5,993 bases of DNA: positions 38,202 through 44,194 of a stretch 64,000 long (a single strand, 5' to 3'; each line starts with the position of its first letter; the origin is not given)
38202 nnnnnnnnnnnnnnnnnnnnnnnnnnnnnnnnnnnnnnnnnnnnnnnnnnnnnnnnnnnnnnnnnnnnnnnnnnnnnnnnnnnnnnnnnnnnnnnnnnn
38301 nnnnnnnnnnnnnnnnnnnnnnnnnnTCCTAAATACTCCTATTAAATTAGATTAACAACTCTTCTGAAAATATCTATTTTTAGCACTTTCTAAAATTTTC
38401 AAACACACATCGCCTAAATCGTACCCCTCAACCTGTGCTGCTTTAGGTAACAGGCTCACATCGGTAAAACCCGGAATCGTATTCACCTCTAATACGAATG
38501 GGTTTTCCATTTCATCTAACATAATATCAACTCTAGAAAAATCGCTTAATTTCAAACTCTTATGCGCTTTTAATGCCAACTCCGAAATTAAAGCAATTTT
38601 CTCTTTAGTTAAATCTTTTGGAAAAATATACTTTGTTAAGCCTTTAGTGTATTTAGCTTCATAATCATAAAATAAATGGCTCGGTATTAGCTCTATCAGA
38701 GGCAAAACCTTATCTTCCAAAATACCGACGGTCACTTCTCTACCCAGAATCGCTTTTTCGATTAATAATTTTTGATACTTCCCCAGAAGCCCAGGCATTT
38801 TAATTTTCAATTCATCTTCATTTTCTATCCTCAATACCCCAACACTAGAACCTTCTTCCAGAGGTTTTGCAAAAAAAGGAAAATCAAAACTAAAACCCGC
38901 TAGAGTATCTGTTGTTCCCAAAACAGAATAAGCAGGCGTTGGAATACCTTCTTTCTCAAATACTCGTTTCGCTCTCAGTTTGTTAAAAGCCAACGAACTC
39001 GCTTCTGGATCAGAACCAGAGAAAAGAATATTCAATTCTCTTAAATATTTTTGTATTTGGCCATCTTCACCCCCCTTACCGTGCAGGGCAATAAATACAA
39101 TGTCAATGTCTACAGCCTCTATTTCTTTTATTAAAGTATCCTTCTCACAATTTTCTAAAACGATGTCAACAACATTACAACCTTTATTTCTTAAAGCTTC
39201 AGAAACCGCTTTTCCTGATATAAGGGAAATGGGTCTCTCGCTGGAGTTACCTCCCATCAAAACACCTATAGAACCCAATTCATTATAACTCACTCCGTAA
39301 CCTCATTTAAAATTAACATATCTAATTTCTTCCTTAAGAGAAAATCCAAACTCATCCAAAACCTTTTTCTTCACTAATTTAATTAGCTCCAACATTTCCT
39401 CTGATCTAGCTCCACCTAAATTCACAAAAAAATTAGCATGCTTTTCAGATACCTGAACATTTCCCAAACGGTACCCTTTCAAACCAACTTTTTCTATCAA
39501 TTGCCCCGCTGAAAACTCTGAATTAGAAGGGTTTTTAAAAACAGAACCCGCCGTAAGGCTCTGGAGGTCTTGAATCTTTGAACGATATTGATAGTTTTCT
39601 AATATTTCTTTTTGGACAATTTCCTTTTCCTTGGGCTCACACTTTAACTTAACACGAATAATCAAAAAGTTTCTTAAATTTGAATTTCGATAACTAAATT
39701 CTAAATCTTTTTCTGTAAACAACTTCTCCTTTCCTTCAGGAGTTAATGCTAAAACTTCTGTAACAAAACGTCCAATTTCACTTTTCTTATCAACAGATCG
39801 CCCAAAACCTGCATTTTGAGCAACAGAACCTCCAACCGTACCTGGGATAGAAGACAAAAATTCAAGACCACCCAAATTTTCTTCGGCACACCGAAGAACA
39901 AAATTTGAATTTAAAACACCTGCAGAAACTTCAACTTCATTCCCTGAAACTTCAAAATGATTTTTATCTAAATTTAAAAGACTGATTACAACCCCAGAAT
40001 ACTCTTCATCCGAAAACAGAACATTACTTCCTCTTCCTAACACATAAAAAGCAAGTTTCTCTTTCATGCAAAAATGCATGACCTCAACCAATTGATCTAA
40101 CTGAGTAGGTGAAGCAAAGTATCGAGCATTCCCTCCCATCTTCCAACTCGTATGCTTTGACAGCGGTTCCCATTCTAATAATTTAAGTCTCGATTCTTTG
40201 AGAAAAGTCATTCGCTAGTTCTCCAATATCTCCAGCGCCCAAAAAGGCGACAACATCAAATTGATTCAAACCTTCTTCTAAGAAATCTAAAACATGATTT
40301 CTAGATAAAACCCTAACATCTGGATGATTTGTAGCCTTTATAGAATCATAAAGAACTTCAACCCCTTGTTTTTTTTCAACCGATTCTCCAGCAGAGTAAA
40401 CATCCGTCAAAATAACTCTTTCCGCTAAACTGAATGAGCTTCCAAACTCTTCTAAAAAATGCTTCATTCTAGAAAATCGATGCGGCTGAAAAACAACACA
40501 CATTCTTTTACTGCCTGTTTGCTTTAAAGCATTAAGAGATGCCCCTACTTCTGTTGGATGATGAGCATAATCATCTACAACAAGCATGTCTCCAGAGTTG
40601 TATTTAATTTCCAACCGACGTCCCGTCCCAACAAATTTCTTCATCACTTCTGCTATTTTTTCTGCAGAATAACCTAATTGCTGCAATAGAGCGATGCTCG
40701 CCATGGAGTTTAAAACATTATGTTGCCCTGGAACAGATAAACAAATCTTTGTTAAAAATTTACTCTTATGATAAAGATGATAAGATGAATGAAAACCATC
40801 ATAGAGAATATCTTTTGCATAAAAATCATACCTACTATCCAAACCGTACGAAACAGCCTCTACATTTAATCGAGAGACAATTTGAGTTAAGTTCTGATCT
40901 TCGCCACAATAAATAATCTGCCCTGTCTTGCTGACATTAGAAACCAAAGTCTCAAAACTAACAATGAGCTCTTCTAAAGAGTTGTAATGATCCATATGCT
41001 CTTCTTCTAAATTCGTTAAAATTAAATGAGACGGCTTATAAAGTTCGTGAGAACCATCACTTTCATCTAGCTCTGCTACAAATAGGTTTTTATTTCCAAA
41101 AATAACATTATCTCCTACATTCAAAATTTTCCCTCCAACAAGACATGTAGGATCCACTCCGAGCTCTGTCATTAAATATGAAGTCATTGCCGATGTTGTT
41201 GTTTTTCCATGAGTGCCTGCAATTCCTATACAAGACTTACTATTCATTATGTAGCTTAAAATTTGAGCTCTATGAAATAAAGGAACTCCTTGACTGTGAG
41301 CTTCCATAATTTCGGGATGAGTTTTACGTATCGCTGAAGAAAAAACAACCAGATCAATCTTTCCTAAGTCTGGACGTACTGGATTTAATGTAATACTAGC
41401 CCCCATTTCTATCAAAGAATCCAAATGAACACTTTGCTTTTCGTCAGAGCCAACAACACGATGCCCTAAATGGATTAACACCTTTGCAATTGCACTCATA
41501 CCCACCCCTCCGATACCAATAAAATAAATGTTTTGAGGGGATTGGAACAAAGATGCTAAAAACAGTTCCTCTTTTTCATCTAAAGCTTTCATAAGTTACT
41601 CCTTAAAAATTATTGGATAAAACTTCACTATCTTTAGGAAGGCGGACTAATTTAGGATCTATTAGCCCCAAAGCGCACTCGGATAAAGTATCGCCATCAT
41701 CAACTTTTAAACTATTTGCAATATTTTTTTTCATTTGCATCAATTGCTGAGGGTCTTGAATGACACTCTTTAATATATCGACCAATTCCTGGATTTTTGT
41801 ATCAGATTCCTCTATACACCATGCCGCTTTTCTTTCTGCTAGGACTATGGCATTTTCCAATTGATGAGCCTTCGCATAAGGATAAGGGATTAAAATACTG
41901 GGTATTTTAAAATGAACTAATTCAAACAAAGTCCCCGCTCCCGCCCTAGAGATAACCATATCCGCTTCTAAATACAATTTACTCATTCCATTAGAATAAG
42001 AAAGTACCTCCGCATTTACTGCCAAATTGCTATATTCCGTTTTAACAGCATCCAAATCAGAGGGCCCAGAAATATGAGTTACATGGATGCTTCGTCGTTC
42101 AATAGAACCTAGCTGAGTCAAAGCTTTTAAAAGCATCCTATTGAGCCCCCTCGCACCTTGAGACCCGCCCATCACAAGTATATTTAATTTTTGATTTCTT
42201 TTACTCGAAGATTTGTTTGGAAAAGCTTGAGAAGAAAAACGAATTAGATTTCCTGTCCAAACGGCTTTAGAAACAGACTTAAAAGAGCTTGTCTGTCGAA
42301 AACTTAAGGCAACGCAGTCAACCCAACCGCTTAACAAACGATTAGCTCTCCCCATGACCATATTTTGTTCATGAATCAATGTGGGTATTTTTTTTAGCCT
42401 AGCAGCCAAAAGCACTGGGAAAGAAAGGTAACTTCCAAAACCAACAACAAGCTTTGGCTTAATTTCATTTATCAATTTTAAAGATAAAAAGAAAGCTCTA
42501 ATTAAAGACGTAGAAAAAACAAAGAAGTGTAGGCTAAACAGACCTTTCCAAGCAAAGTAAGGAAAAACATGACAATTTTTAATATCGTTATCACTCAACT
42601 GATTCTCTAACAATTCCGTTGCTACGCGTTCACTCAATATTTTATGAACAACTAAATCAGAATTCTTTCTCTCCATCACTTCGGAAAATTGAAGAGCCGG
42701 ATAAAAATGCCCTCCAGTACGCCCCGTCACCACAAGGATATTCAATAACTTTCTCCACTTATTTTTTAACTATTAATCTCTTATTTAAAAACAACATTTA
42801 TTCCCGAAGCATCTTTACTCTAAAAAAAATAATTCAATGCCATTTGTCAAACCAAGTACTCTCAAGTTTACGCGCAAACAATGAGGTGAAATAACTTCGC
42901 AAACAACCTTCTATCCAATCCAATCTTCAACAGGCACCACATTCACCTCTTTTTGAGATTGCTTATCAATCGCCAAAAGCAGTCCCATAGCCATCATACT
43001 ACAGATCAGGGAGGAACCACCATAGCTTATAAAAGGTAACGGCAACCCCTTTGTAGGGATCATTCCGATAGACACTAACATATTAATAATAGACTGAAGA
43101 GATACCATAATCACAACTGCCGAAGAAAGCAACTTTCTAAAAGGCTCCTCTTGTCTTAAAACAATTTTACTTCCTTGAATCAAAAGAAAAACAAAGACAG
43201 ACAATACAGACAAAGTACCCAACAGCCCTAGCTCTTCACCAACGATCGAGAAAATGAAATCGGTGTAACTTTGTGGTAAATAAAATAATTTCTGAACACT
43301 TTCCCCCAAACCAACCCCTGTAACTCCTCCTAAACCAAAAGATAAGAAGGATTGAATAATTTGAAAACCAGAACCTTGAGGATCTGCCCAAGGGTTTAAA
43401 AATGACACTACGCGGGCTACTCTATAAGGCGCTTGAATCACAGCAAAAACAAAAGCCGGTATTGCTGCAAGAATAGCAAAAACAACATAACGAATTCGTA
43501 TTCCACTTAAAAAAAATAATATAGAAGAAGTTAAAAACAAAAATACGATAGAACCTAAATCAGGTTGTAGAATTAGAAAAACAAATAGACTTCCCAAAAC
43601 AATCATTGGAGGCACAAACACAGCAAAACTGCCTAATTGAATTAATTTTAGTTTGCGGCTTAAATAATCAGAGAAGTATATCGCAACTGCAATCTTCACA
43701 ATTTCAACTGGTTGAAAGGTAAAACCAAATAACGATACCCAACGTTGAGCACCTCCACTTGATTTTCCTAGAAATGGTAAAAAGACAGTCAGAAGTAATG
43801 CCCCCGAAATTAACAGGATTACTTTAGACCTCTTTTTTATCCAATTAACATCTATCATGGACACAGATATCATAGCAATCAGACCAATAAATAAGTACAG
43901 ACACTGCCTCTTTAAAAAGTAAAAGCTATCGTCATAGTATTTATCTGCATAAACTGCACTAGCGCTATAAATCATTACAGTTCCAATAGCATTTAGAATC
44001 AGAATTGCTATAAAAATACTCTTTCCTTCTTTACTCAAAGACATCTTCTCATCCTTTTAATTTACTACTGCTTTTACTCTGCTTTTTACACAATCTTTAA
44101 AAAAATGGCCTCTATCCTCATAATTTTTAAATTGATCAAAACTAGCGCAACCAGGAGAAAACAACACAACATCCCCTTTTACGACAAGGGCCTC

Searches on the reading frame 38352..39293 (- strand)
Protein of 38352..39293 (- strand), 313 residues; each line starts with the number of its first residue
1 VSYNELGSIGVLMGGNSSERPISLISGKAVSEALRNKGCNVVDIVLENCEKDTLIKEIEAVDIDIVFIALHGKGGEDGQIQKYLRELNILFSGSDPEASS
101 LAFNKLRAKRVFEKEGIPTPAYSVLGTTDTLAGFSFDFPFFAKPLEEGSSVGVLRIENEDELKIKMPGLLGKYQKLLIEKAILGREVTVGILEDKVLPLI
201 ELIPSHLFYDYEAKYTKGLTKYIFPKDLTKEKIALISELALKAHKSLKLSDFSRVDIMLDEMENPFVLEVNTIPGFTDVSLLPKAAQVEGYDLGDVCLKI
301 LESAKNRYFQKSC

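Call 15: search_protein_families(library=pfam, proteins=[window:38352-39293:-], max_evalue=0.0001)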
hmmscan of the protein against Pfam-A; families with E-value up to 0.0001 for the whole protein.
window:38352-39293:- (313 aa): 5 families
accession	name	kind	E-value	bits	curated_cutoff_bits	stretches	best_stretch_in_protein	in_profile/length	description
PF07478.18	Dala_Dala_lig_C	-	4.4e-46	157.4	24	1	114-301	4-203/204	D-ala D-ala ligase C-terminus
PF01820.27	Dala_Dala_lig_N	-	4.6e-18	66.3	34.6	2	57-94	84-121/121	D-ala D-ala ligase N-terminus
PF13535.11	ATP-grasp_4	-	7e-07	29.4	27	1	137-272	2-150/160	ATP-grasp domain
PF02655.19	ATP-grasp_3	-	1.2e-05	25.9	23.2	1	104-272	3-155/160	ATP-grasp domain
PF08443.16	RimK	-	6.4e-05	23.1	21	0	103-279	2-172/188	RimK-like ATP-grasp domain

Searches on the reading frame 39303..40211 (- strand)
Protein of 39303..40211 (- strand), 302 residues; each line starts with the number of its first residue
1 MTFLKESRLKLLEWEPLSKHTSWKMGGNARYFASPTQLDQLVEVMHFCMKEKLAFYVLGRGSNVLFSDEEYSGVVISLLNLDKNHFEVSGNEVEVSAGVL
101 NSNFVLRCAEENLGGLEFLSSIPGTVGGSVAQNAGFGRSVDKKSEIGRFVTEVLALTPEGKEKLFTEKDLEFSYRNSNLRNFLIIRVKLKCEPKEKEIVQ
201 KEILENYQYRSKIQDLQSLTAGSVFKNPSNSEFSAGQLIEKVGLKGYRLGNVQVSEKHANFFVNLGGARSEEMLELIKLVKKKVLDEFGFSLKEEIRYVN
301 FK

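Call 15: search_protein_families(library=pfam, proteins=[window:39303-40211:-], max_evalue=0.0001)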
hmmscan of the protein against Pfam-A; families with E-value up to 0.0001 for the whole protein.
window:39303-40211:- (302 aa): 2 families
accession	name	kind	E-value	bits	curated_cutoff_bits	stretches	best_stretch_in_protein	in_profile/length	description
PF02873.21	MurB_C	-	1.8e-31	108.7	27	1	199-299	2-99/99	UDP-N-acetylenolpyruvoylglucosamine reductase, C-terminal domain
PF01565.28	FAD_binding_4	-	1.1e-20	74.1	26.4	1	31-161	3-134/139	FAD binding domain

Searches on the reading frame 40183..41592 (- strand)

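Call 15: search_protein_families(library=pfam, proteins=[window:40183-41592:-], max_evalue=0.0001)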
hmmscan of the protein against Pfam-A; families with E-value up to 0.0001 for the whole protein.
window:40183-41592:- (469 aa): 3 families
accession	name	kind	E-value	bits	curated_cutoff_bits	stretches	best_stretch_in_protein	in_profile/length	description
PF08245.18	Mur_ligase_M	-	5.4e-22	79.2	24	1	124-302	1-199/200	Mur ligase middle domain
PF01225.30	Mur_ligase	-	2.7e-19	69.8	21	1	22-119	2-94/95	Mur ligase family, catalytic domain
PF02875.26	Mur_ligase_C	-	2.6e-14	54.6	28.4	1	325-454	1-127/127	Mur ligase, glutamate ligase domain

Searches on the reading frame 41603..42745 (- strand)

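Call 15: search_protein_families(library=pfam, proteins=[window:41603-42745:-], max_evalue=0.0001)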
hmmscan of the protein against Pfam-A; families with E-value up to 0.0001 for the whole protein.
window:41603-42745:- (380 aa): 2 families
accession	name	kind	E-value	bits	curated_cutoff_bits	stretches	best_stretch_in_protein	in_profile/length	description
PF04101.22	Glyco_tran_28_C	-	3.1e-39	135.1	22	1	189-343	2-156/166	Glycosyltransferase family 28 C-terminal domain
PF03033.26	Glyco_transf_28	-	1.3e-19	71.1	26.2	1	3-146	1-138/139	Glycosyltransferase family 28 N-terminal domain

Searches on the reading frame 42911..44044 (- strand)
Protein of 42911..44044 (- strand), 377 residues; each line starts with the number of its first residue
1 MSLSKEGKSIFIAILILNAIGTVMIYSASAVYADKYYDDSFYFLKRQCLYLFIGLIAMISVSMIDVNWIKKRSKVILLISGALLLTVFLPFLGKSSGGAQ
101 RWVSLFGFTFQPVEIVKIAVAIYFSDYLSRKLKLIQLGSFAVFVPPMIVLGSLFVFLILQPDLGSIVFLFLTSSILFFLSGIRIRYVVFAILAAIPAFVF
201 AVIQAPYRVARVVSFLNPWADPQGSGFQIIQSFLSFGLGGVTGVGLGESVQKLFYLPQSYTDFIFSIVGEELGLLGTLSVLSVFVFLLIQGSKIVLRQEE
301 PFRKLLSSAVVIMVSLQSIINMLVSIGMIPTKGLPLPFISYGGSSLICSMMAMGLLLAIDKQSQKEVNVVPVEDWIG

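Call 15: search_protein_families(library=pfam, proteins=[window:42911-44044:-], max_evalue=0.0001)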
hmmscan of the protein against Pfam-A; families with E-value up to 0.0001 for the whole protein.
window:42911-44044:- (377 aa): 1 family
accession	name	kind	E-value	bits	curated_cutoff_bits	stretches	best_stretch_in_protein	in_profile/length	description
PF01098.24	FTSW_RODA_SPOVE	-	6.1e-105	351.6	26.4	1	10-364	4-355/356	Cell cycle protein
